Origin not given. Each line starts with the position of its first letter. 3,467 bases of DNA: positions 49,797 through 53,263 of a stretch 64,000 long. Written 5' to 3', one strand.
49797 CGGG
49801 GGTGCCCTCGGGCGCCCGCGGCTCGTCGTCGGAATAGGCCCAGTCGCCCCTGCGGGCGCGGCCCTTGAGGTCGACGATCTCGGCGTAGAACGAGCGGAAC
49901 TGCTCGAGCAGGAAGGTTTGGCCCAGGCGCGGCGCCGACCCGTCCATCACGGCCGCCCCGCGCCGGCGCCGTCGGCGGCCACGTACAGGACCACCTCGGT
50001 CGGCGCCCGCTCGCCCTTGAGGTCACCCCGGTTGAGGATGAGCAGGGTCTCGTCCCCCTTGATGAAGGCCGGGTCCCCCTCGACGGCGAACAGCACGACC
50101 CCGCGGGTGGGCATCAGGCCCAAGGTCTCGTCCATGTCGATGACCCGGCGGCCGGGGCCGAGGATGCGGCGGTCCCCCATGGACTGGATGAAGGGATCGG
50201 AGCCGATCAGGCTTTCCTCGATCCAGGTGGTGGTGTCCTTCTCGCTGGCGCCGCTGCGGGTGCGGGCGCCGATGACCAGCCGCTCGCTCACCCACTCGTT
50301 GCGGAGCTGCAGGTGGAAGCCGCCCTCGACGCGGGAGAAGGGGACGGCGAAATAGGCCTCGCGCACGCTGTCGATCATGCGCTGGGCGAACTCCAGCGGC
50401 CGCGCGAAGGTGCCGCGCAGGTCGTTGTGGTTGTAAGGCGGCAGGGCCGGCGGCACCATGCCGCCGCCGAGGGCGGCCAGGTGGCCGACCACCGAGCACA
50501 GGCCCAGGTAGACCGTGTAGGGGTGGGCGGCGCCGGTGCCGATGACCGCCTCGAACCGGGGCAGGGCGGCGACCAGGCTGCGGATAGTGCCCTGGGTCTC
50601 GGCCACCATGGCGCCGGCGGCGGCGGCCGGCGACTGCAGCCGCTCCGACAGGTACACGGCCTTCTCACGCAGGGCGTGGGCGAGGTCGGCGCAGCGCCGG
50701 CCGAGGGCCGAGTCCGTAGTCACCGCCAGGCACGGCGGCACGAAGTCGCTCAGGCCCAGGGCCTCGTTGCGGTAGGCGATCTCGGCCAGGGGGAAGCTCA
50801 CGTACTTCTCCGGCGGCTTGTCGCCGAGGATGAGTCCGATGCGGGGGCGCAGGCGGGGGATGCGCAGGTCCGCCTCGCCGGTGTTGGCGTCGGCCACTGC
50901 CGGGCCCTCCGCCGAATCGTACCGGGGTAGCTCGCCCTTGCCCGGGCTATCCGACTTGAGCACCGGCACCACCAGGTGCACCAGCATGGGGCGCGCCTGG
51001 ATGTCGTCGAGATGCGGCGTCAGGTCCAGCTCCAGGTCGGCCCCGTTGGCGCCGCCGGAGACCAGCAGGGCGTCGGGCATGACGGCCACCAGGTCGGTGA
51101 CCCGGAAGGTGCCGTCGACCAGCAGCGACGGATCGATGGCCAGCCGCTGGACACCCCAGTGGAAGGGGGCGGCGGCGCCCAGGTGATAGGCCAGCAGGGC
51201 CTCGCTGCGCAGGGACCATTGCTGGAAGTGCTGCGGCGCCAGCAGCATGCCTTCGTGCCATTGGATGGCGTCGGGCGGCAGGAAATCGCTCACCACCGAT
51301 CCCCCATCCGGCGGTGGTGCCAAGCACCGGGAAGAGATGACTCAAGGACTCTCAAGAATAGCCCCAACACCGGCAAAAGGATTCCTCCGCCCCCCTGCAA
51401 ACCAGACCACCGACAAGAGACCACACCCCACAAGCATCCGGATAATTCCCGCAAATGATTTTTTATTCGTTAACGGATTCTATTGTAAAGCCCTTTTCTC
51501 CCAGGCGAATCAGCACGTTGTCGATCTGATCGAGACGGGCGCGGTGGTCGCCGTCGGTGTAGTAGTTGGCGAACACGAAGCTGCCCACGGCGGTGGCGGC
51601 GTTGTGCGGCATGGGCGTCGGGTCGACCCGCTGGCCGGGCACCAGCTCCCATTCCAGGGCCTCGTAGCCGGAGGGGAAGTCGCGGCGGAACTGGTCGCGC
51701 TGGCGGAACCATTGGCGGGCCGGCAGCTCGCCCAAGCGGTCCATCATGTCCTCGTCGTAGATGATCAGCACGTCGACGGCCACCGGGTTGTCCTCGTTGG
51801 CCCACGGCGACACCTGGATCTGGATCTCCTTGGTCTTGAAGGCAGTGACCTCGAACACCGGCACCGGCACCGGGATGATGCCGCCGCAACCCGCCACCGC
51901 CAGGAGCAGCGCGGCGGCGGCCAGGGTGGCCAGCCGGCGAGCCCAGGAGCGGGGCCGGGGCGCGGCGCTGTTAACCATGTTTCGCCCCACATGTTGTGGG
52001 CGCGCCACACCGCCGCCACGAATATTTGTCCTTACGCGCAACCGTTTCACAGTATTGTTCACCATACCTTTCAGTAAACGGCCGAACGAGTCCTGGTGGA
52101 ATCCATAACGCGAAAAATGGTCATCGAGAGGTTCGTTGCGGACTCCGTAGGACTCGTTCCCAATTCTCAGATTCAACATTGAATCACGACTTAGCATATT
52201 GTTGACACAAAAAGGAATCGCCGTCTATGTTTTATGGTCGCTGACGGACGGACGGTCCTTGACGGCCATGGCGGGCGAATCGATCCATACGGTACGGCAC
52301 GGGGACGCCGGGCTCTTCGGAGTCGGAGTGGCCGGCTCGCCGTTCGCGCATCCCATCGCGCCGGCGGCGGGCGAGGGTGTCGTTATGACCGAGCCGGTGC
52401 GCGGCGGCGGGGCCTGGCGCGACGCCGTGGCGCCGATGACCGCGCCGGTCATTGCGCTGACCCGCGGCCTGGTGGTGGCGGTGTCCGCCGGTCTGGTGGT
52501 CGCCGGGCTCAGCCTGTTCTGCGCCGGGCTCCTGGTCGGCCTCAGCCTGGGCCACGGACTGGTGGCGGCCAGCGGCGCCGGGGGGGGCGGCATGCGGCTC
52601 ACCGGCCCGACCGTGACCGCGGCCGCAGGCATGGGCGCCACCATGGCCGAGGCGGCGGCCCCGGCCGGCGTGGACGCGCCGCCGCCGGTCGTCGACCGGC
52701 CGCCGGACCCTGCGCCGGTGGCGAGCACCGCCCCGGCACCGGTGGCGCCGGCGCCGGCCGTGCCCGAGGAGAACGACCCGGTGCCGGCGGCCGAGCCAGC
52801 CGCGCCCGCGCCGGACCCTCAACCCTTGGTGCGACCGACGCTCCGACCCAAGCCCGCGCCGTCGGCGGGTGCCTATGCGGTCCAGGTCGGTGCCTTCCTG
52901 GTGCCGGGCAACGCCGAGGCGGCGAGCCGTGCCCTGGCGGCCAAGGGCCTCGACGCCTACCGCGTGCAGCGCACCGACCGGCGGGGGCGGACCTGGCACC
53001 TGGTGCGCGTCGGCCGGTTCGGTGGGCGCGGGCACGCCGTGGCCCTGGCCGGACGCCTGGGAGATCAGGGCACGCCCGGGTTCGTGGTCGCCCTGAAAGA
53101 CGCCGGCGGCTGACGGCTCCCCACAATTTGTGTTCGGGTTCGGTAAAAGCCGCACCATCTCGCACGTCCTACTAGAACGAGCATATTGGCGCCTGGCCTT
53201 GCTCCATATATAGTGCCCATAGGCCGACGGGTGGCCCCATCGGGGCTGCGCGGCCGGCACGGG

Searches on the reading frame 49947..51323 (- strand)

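Call 25: search_protein_families(library=pfam, proteins=[window:49947-51323:-], max_evalue=0.001)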
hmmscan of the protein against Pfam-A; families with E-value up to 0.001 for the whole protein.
window:49947-51323:- (458 aa): 1 family
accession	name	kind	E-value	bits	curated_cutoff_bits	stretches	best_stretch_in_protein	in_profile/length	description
PF05936.17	T6SS_VasE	-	1e-41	143.6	23.4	1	32-341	1-322/429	Bacterial Type VI secretion, VC_A0110, EvfL, ImpJ, VasE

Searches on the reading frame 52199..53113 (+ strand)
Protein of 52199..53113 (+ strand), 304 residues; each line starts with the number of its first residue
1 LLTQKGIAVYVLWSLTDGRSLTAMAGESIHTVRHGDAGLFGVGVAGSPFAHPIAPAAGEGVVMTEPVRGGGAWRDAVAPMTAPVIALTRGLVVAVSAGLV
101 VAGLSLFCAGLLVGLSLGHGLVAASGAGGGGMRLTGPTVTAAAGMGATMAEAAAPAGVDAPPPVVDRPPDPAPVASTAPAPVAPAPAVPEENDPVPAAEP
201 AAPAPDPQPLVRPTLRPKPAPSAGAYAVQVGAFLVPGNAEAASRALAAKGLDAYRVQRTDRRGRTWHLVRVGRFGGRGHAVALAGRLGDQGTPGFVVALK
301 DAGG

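Call 25: search_protein_families(library=pfam, proteins=[window:52199-53113:+], max_evalue=0.001)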
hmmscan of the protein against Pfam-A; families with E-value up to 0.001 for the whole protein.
window:52199-53113:+ (304 aa): 1 family
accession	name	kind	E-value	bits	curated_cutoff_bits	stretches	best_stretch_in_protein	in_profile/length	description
PF05036.18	SPOR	-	1.1e-12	48.6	21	1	223-297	2-75/76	SPOR domain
